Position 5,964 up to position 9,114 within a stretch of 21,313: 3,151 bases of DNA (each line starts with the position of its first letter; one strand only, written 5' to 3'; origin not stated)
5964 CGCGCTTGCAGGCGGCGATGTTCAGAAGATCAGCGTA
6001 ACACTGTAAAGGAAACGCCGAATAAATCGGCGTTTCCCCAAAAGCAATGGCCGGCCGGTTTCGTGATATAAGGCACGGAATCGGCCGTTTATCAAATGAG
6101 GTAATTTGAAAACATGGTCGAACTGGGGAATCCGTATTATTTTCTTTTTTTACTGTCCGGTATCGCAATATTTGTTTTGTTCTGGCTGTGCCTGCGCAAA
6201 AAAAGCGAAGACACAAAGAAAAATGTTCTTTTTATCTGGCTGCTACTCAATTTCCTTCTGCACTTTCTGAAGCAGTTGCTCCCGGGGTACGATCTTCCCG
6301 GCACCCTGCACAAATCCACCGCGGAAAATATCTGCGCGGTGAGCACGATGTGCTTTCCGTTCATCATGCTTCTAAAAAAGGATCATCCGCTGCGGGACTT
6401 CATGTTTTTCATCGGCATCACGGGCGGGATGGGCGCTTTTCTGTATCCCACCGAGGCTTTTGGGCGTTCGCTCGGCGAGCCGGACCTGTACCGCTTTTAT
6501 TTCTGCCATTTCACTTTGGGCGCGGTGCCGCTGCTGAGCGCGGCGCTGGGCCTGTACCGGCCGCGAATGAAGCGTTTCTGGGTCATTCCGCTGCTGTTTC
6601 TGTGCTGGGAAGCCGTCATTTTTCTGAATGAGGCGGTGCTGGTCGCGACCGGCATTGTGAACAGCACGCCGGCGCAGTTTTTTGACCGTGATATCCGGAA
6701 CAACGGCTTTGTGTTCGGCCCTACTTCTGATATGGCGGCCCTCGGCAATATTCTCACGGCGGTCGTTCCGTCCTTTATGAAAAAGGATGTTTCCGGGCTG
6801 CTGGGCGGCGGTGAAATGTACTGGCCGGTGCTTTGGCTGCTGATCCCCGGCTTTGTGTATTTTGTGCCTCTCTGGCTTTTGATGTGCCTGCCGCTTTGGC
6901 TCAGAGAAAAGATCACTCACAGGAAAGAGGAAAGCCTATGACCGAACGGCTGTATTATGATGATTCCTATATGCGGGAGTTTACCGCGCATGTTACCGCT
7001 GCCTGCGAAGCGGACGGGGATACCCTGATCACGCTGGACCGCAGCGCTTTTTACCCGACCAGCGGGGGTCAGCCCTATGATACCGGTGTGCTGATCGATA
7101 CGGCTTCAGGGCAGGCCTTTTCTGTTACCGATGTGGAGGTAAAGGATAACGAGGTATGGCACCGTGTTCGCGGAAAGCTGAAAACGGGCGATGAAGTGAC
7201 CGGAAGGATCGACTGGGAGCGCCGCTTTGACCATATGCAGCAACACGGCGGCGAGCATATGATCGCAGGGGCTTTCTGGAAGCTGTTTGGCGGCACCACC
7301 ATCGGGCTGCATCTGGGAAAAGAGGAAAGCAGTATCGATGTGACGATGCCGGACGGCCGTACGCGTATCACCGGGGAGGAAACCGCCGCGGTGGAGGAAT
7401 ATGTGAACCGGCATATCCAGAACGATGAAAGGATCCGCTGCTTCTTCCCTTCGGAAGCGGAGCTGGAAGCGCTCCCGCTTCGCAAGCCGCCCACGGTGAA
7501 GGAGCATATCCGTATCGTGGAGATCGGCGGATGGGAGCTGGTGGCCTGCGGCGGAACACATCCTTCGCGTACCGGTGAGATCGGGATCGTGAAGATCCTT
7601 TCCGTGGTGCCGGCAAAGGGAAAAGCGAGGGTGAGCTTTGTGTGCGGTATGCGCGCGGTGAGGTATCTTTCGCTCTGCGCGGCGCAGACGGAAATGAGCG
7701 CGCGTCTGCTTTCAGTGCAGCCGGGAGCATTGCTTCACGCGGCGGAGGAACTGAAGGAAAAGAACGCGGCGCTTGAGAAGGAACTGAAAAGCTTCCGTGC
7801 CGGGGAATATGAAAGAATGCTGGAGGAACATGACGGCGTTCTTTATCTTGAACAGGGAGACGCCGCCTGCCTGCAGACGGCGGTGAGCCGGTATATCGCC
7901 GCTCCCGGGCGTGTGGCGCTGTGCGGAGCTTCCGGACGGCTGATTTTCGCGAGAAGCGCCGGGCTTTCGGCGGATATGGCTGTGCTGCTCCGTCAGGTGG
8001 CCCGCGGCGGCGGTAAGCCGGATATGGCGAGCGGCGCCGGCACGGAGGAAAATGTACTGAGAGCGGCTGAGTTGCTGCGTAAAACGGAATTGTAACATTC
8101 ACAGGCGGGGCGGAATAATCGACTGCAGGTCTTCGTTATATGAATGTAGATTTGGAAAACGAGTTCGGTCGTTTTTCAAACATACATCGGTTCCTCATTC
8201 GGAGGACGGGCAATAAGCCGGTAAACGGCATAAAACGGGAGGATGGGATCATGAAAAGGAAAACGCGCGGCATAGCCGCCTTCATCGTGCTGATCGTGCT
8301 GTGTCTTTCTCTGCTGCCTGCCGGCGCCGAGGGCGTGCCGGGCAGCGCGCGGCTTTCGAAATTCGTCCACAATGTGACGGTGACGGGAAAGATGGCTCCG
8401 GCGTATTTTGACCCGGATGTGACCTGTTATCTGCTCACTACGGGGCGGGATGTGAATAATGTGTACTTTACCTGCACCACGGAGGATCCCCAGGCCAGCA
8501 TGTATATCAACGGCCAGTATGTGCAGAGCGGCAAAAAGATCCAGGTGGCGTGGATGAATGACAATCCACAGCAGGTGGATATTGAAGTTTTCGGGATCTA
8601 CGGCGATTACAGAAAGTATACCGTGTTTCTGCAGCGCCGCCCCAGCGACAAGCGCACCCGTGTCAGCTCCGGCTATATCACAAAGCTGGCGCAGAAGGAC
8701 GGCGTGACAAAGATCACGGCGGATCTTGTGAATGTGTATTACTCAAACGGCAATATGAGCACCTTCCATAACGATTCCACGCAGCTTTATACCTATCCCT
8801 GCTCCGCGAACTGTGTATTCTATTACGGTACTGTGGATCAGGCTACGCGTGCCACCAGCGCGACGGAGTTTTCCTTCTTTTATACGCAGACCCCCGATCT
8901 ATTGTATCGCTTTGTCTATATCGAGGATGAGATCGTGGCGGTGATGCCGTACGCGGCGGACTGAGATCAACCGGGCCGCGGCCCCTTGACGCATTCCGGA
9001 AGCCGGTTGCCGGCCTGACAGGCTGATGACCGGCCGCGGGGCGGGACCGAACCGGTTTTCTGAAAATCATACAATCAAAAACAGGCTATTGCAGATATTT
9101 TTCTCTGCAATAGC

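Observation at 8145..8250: Second full-length copy of the leader, upstream of a secreted cadherin-like-domain protein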

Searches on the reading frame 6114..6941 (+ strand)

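Call 20: search_protein_families(library=pfam, proteins=[window:6114-6941:+], max_evalue=0.01)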
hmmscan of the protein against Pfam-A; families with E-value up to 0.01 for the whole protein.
window:6114-6941:+ (275 aa): 1 family
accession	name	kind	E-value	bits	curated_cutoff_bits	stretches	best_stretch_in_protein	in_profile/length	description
PF14808.11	TMEM164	-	1.7e-11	44.5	25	1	12-174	12-173/217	TMEM164 family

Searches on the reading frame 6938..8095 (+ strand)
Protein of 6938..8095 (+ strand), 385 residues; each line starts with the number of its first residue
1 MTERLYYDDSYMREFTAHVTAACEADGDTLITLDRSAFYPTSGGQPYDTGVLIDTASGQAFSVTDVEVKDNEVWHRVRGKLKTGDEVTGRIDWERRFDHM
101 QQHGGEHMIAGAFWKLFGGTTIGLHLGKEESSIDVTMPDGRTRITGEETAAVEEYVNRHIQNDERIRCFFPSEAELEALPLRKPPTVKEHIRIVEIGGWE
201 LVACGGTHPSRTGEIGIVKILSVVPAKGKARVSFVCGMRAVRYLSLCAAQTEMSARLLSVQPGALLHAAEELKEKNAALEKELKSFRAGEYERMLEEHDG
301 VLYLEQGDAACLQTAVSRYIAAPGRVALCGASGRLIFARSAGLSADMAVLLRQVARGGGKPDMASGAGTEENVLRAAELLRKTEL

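Call 20: search_protein_families(library=pfam, proteins=[window:6938-8095:+], max_evalue=0.01)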
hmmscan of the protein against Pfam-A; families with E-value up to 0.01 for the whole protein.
window:6938-8095:+ (385 aa): 3 families
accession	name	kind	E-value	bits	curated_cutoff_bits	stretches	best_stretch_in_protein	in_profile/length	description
PF01411.24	tRNA-synt_2c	-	1.3e-13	50.9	30.3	1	22-95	478-552/552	tRNA synthetases class II (A)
PF07973.19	tRNA_SAD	-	9.3e-10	38.8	24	1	191-228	1-33/44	Threonyl and Alanyl tRNA synthetase second additional domain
PF02272.25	DHHA1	-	0.005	17.7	25.9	0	345-380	55-96/102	DHHA1 domain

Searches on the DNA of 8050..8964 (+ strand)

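Call 15: search_rna_families(source=window, start=8050, end=8300, threshold=evalue, max_evalue=10, show_alignments=3)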
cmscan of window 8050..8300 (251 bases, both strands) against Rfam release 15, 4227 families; matches with E-value up to 10: 0.
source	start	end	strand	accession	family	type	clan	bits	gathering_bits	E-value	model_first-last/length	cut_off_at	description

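Call 68: search_rna_families(sources=[L041, L044, L045, L006, L004, L008, L001, L042], threshold=gathering, show_alignments=2)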
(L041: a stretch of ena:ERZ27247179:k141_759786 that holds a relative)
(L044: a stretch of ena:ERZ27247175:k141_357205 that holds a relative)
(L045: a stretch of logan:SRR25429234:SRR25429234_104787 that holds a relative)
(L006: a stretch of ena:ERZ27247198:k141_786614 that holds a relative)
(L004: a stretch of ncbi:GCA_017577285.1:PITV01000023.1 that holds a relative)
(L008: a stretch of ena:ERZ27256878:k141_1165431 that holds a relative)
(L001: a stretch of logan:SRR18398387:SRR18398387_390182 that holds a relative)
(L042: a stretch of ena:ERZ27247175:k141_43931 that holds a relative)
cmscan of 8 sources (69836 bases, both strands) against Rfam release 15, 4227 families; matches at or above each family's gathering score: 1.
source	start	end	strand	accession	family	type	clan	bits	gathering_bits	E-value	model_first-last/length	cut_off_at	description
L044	11435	11546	+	RF01405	STnc490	Gene; sRNA;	-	69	56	2.5e-11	1-124/124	no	STnc490 Hfq binding RNA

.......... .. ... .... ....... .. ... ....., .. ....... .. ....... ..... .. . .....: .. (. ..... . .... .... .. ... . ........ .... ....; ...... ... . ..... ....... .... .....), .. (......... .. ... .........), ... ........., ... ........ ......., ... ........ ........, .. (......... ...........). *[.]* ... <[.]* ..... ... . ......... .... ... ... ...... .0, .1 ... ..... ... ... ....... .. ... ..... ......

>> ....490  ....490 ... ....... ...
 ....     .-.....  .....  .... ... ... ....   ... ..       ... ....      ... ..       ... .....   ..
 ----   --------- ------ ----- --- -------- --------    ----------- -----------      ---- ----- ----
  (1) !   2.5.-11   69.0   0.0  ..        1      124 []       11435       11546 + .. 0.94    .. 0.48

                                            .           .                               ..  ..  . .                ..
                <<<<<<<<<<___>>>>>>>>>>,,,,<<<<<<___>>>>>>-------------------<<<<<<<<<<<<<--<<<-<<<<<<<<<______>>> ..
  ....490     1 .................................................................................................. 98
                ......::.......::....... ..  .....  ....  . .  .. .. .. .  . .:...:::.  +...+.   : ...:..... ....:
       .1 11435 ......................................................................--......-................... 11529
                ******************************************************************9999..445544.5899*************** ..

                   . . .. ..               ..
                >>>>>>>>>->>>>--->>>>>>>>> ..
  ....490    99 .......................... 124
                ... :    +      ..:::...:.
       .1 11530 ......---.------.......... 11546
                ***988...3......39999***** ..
